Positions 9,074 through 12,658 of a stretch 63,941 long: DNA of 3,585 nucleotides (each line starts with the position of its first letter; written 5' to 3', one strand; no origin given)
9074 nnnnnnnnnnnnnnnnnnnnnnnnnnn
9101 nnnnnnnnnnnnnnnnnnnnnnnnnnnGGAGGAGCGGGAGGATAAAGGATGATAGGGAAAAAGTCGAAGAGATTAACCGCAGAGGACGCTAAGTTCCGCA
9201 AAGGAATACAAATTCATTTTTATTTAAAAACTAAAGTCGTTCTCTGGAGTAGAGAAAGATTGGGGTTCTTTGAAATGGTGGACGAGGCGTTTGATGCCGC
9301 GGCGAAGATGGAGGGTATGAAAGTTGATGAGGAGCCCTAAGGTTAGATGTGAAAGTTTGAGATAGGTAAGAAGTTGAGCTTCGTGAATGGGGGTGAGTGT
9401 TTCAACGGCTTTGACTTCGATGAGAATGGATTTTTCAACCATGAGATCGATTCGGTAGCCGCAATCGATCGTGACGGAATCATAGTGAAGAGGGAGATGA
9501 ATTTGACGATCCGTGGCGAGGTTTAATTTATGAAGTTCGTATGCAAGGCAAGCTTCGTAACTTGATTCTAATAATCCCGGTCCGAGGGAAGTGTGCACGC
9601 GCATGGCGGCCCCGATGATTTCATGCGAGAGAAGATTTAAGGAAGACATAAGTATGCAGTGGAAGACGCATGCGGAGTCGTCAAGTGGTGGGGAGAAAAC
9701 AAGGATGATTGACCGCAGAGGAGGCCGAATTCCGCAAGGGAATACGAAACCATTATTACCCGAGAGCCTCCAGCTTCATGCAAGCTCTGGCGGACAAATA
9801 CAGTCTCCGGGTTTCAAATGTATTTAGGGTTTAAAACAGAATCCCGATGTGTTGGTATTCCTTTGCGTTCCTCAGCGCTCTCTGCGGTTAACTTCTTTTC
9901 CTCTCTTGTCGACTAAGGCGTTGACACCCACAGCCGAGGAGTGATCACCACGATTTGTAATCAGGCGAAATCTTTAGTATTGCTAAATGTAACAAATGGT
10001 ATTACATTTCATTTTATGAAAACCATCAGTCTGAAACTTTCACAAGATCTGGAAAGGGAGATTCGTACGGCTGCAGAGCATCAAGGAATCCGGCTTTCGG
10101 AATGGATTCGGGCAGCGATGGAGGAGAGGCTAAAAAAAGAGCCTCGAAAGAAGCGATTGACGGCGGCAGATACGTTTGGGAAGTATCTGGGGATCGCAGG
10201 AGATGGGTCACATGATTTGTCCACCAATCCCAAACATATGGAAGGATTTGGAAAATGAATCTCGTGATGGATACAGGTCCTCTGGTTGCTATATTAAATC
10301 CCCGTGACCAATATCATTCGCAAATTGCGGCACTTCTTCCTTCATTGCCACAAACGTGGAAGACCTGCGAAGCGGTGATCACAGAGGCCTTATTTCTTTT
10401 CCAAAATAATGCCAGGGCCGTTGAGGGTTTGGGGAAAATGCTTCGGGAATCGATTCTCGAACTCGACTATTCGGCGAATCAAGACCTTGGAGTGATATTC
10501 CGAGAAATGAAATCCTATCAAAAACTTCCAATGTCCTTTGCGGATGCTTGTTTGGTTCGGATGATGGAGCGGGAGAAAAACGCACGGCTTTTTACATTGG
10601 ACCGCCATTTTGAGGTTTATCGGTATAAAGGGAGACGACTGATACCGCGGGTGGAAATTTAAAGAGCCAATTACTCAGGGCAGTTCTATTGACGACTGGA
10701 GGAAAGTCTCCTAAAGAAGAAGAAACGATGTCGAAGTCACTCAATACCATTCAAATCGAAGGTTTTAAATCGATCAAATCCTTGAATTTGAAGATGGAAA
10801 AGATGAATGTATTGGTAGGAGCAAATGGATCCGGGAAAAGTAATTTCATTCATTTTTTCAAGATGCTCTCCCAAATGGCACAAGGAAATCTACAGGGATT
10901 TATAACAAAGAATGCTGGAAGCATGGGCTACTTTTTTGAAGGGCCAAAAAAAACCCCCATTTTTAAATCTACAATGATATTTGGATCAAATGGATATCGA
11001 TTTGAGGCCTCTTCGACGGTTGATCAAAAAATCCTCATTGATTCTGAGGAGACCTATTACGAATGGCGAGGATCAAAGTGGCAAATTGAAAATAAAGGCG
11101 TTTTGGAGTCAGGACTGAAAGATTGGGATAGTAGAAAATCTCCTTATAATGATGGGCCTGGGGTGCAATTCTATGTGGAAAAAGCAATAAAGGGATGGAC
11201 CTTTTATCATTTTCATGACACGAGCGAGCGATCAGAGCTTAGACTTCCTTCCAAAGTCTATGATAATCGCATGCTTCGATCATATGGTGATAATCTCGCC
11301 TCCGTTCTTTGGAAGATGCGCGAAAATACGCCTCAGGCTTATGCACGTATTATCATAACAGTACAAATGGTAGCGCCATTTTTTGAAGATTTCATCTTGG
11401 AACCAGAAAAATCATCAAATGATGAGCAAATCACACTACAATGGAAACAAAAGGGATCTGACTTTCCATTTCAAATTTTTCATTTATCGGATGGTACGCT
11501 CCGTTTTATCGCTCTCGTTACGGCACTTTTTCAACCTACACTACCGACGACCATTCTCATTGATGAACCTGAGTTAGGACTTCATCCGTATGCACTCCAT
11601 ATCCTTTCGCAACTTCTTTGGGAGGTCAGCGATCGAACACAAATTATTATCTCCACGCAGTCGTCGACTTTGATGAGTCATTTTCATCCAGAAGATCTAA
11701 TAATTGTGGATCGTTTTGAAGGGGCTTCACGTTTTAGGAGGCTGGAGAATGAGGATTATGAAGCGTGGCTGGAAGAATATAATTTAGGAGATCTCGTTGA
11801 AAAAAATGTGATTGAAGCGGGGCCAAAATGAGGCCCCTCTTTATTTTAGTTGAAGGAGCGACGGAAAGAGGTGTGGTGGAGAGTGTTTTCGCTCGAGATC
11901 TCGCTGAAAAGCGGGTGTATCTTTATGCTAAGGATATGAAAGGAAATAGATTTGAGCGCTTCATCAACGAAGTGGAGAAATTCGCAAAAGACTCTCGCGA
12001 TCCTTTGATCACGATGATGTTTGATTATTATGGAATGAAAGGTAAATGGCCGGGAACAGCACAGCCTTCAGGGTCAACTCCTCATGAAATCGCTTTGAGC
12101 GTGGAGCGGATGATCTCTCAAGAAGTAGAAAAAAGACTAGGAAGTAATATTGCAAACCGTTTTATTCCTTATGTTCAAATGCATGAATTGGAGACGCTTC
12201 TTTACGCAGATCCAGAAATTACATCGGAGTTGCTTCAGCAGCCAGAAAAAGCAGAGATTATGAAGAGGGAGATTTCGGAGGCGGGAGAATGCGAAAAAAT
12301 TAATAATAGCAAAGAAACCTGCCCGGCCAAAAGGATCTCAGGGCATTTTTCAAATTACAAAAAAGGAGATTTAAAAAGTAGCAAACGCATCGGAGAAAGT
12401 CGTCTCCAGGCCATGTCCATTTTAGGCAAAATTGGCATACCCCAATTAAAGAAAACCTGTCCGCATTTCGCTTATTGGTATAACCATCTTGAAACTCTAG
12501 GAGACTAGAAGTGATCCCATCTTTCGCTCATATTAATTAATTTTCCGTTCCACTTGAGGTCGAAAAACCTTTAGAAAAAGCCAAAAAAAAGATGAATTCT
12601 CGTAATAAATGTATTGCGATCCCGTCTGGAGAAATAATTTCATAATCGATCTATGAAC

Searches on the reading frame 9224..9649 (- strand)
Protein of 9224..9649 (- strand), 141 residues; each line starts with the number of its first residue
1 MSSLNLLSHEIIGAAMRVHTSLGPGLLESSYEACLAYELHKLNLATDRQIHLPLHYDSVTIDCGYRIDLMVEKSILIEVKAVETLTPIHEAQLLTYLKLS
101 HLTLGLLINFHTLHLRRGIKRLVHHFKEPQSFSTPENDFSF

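Call 7: search_protein_families(library=pfam, proteins=[window:9224-9649:-], max_evalue=0.01)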
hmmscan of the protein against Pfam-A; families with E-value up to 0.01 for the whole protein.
window:9224-9649:- (141 aa): 1 family
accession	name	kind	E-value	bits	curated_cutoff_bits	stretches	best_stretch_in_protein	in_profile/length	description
PF13366.12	PDDEXK_3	-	3.9e-41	140.5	22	1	7-122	3-117/117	PD-(D/E)XK nuclease superfamily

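Call 8: search_protein_families(library=padloc, proteins=[window:9224-9649:-], max_evalue=0.01)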
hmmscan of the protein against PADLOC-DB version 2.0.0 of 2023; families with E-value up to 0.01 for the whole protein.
window:9224-9649:- (141 aa): 3 families
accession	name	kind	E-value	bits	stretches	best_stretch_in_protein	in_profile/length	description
PDLC02289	AbiEii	-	0.0019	15.7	1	34-97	117-164/309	AbiEii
PDLC01611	Cas4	-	0.0069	14.7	1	57-99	46-89/158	"CAS-I,CAS-II,CAS-III,CAS-IV,CAS-V,CAS-VI; acquisition_associated"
PDLC01771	Cas4b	-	0.008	14.4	0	56-98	50-90/162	-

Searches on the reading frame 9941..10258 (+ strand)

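Call 7: search_protein_families(library=pfam, proteins=[window:9941-10258:+], max_evalue=0.01)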
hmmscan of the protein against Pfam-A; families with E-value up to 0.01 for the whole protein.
window:9941-10258:+ (105 aa): 3 families
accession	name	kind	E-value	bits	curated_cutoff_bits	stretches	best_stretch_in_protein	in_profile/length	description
PF19807.5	DUF6290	-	1.1e-06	29.2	27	1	26-64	1-39/72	Family of unknown function (DUF6290)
PF12441.14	CopG_antitoxin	-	0.00045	21.4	28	1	26-62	42-78/79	CopG antitoxin of type II toxin-antitoxin system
PF05534.18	HicB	-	0.0097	16.2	21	0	25-59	16-50/51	HicB family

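Call 8: search_protein_families(library=padloc, proteins=[window:9941-10258:+], max_evalue=0.01)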
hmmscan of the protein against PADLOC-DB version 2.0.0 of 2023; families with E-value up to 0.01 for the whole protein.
window:9941-10258:+ (105 aa): 0 families

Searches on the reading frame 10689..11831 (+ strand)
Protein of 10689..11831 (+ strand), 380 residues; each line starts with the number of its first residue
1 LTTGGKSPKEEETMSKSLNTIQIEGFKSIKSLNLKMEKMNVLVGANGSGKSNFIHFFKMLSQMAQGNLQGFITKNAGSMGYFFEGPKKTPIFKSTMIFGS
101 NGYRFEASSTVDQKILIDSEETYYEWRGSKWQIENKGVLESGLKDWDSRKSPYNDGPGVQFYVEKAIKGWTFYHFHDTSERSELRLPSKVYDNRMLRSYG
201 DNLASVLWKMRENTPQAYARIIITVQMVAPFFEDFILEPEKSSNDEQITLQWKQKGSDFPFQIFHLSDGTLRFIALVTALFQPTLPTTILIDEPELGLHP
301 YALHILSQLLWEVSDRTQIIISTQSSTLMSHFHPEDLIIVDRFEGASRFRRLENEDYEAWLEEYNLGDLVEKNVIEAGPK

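Call 7: search_protein_families(library=pfam, proteins=[window:10689-11831:+], max_evalue=0.01)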
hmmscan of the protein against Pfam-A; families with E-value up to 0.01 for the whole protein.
window:10689-11831:+ (380 aa): 6 families
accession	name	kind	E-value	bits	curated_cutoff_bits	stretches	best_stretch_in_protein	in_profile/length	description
PF13304.12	AAA_21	-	7.4e-36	125.2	27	1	39-330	1-304/304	AAA domain, putative AbiEii toxin, Type IV TA system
PF13175.12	AAA_15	-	4.2e-15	56.7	32.1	2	18-64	3-50/374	AAA ATPase domain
PF02463.25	SMC_N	-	2.8e-12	47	40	1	18-332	2-205/220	RecF/RecN/SMC N terminal domain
PF11398.14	DUF2813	-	8e-09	35.8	21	1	18-56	3-41/372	Protein of unknown function (DUF2813)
PF00005.33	ABC_tran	-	6.3e-06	27.3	25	1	31-68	5-42/137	ABC transporter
PF13476.12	AAA_23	-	0.00045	21.3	27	1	21-60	2-42/201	AAA domain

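Call 8: search_protein_families(library=padloc, proteins=[window:10689-11831:+], max_evalue=0.01)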
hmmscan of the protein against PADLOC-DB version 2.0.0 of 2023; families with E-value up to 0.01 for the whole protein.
window:10689-11831:+ (380 aa): 125 families (the best 25 are shown)
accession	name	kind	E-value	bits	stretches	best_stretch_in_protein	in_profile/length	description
PDLC04175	HEC-01A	-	1.1e-130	434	1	14-379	1-362/363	-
PDLC04174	HEC-01A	-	2.1e-76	254.7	1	110-379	3-262/264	-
PDLC04177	HEC-01A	-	9.8e-55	184.1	2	162-372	178-385/393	-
PDLC04178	HEC-01A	-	5.2e-50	168.6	1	15-375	6-380/399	-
PDLC04183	HEC-01A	-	5.9e-40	135.5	2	163-360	186-380/402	-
PDLC04176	HEC-01A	-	4.2e-37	126.4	1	18-357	3-349/371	-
PDLC04182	HEC-01A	-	3.6e-36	123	2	163-376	190-401/406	-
PDLC04179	HEC-01A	-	7.6e-36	122.2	2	182-354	259-430/459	-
PDLC02980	AriA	-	2.7e-33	114.2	1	39-330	1-304/304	-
PDLC04184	HEC-01A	-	1.3e-32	111.4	2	181-330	228-392/464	-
PDLC04391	PDC-M07A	-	2.5e-32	110.4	2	194-376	208-402/412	-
PDLC04392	PDC-M07A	-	6.4e-32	109.1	2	184-376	206-404/432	-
PDLC04389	PDC-M07A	-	5.9e-30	102.6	2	194-376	220-424/443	-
PDLC04393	PDC-M07A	-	6.2e-27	92.6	2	192-376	215-406/435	-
PDLC04135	mad3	-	2.4e-24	84.6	1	20-374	4-373/374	mads_3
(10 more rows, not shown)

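Call 9: search_protein_families(library=ncbifam, proteins=[window:10689-11831:+], max_evalue=0.1)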
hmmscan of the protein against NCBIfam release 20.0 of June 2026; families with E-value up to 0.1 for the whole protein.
window:10689-11831:+ (380 aa): 73 families (the best 25 are shown)
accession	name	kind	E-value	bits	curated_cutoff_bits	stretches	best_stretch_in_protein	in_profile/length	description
NF047739.1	antiphage_MADS3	equivalog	2.8e-31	109.1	420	2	181-342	235-392/427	methylation-associated defense system AAA family ATPase MAD3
NF038234.1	retron_eff_Eco8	equivalog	1.2e-12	47.2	250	2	18-57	3-43/679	retron Eco8 family effector endonuclease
TIGR04521.1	ECF_ATPase_2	equivalog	2.6e-08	33.3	330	2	263-321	142-198/279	energy-coupling factor transporter ATPase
NF041760.1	PtuA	equivalog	1.7e-07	30.6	500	1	12-55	46-90/524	retron Ec78 anti-phage system effector ATPase PtuA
TIGR00611.2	recf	equivalog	2.3e-07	30.3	172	1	18-55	1-39/339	DNA replication/repair protein RecF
TIGR03608.1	L_ocin_972_ABC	subfamily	9.4e-07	28.5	254.85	1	262-329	131-197/206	putative bacteriocin export ABC transporter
TIGR03411.1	urea_trans_UrtD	equivalog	2e-06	27.7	304.1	1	20-67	9-58/242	urea ABC transporter ATP-binding protein UrtD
TIGR01166.1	cbiO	subfamily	4.1e-06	26.4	211.8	1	27-66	6-47/190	cobalt ABC transporter, ATP-binding protein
NF041774.1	tung_ATPbind_TupC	equivalog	4.3e-06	25.9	400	1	28-74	17-63/319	tungstate ABC transporter ATP-binding protein TupC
TIGR00972.1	3a0107s01c2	equivalog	9.1e-06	25.2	343.2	0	25-69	13-60/248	phosphate ABC transporter ATP-binding protein PstB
TIGR03864.1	PQQ_ABC_ATP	hypoth_equivalog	1.2e-05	24.9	302.25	1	31-68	21-58/236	ABC transporter, ATP-binding subunit, PQQ-dependent alcohol dehydrogenase system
NF010166.0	PRK13646.1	equivalog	1.2e-05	24.8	458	1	264-321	144-202/286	energy-coupling factor transporter ATPase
NF040873.1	AztA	equivalog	3.9e-05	23.3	220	1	32-68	13-49/191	zinc ABC transporter ATP-binding protein AztA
NF010170.0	PRK13651.1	equivalog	5.9e-05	22.1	432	0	264-322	164-220/308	cobalt transporter ATP-binding subunit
NF000355.4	ribo_prot_ABC_F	equivalog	7.4e-05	21.8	380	1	30-82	332-381/499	ribosomal protection-like ABC-F family protein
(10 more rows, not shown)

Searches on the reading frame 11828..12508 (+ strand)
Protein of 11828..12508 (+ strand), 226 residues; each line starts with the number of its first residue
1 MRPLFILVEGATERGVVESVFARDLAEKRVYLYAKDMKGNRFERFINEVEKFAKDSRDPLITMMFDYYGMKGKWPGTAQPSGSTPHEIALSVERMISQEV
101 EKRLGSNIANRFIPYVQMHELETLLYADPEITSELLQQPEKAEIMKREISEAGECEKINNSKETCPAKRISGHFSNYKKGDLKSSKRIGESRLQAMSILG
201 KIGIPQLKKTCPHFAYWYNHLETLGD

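Call 7: search_protein_families(library=pfam, proteins=[window:11828-12508:+], max_evalue=0.01)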
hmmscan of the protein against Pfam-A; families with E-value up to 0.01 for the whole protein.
window:11828-12508:+ (226 aa): 1 family
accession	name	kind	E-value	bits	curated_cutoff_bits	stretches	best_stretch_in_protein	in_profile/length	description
PF14103.11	DUF4276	-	3.5e-31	109.4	30.2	1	8-222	1-192/192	Domain of unknown function (DUF4276)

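Call 8: search_protein_families(library=padloc, proteins=[window:11828-12508:+], max_evalue=0.01)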
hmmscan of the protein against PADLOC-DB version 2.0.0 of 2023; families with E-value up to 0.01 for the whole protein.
window:11828-12508:+ (226 aa): 5 families
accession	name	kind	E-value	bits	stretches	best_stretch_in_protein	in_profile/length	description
PDLC04188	HEC-01B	-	6.5e-51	171.3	1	1-224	12-226/230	-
PDLC04190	HEC-01B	-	1.3e-24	85.3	1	4-166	4-168/168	-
PDLC04189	HEC-01B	-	2.3e-15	55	1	6-220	6-220/223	-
PDLC04187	HEC-01B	-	5.7e-14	50.8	1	61-223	8-165/166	-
PDLC04186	HEC-01B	-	8.4e-08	30.2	1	92-224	69-192/196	-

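Call 9: search_protein_families(library=ncbifam, proteins=[window:11828-12508:+], max_evalue=0.1)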
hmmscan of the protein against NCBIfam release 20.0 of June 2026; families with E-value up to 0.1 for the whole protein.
window:11828-12508:+ (226 aa): 0 families
